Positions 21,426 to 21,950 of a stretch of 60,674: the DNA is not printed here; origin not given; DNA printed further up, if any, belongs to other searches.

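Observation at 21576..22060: Tail hub (J/gp15-like) gene split by an embedded ORF next to a G_AAA_AAG slippery site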

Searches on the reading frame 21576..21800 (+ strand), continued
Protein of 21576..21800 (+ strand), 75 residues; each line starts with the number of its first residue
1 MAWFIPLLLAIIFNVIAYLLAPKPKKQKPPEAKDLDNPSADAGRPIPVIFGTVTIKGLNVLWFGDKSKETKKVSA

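Call 62: find_related_loci(query=A3, collection=viral_contigs, flank=3500)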
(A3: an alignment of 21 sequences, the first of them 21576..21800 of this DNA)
Query A3 (75 aa) in viral_contigs; peptide patterns used: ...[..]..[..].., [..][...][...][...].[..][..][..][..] (x = any residue, [..] = any of these).
599 stretches matched a pattern (row limit reached: there are more); 541 encode a relative of the query (tblastn E <= 1e-3); the best 80 are kept; 80 distinct loci.
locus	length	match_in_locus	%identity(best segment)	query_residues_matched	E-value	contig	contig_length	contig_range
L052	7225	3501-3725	80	1-75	6e-40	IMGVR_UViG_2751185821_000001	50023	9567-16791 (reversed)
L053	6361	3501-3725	77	1-75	1e-36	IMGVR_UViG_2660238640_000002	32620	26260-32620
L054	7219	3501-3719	95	1-73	2e-35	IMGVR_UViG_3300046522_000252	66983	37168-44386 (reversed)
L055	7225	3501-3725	87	1-75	1e-34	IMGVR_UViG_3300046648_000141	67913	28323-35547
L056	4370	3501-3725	67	1-75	1e-31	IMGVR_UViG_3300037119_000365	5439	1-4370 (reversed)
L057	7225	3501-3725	60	1-75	6e-30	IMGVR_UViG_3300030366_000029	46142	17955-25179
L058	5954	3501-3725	60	1-75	5e-30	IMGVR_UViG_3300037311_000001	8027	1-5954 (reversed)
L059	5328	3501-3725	61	1-75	4e-30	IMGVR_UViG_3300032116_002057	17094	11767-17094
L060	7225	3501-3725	60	1-75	6e-30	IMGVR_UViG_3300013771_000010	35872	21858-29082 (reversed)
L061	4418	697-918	66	2-75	3e-29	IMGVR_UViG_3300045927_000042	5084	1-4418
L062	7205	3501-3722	66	2-75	3e-29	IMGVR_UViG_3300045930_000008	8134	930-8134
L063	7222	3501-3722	66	2-75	3e-29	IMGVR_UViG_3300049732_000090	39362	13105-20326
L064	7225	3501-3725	61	1-75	7e-29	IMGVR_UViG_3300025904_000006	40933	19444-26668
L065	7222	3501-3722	64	1-74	2e-27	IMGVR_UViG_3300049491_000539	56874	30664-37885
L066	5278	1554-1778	59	1-75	2e-27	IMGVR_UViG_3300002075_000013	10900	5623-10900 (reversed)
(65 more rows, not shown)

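Call 72: find_related_loci(query=A3, collection=genome_contigs, flank=3500)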
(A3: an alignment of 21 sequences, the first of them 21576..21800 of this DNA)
Query A3 (75 aa) in genome_contigs; peptide patterns used: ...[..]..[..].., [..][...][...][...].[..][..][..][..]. (x = any residue, [..] = any of these).
295 stretches matched a pattern; 227 encode a relative of the query (tblastn E <= 1e-3); the best 80 are kept; 80 distinct loci.
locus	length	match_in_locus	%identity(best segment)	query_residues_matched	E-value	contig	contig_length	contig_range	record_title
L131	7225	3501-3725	80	1-75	6e-40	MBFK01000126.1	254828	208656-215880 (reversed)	Sinorhizobium shofinae strain CCBAU 251167 C3253, whole genome shotgun sequence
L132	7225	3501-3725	60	1-75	6e-30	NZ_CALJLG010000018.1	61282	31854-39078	MAG: uncultured Brevundimonas sp. isolate SRR1506984_bin.157_CONCOCT_v1.1_MAG ERZ761607.573, whole genome shotgun sequen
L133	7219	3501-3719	60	1-73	4e-30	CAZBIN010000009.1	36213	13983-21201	MAG TPA_asm: uncultured Orrella sp. isolate SRP192927_co3_262 genome assembly, contig: NODE_2142_length_36213_cov_6.5110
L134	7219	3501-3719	58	3-75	2e-26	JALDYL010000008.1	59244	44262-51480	MAG: Achromobacter sp. isolate MCT-ROC-25 NODE_177_length_59244_cov_62.679805, whole genome shotgun sequence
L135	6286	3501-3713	55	4-74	2e-25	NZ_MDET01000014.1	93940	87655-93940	Manganibacter manganicus strain JH-7 JH-7_scaffold21, whole genome shotgun sequence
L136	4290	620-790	65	18-74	6e-24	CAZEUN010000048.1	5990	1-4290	MAG TPA_asm: uncultured Oleiharenicola sp. isolate SRP193066_co1_159 genome assembly, contig: NODE_11677_length_5990_cov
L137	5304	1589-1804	63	1-72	1e-22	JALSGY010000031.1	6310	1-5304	MAG: Rhodobacteraceae bacterium isolate 354-166_metabat1_scaf2bin.042 354-166_scaffold_11912_c1, whole genome shotgun se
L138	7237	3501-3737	44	1-75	2e-22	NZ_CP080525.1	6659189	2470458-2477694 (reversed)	Mesorhizobium sp. AR07 chromosome, complete genome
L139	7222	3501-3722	46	2-75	2e-21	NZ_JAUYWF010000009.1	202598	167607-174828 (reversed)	Halomonas sp. SSL-5 16475.SSL5.1.9, whole genome shotgun sequence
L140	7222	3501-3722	46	2-75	3e-21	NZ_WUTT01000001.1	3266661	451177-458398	Halomonas alimentaria strain DSM 15356 DSM15356_1, whole genome shotgun sequence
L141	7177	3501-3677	54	7-65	3e-21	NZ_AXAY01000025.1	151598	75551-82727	Bradyrhizobium sp. WSM3983 YUADRAFT_scaffold_22.23_C, whole genome shotgun sequence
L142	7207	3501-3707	46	7-75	6e-21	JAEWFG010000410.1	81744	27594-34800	MAG: Proteobacteria bacterium isolate OH_PBlB_174 k127_116252, whole genome shotgun sequence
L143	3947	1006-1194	48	3-65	8e-19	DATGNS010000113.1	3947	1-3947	MAG TPA_asm: Pseudomonas sp. isolate SMAG_U10349 k141_1017080, whole genome shotgun sequence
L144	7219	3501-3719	62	1-73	3e-21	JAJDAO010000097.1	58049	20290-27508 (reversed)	MAG: Deltaproteobacteria bacterium isolate OFTM73 OFTM73_96, whole genome shotgun sequence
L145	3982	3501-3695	52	7-69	4e-18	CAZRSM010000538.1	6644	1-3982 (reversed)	MAG TPA_asm: uncultured Planctomycetales bacterium isolate binchicken_co219_19 genome assembly, contig: k141_815365, who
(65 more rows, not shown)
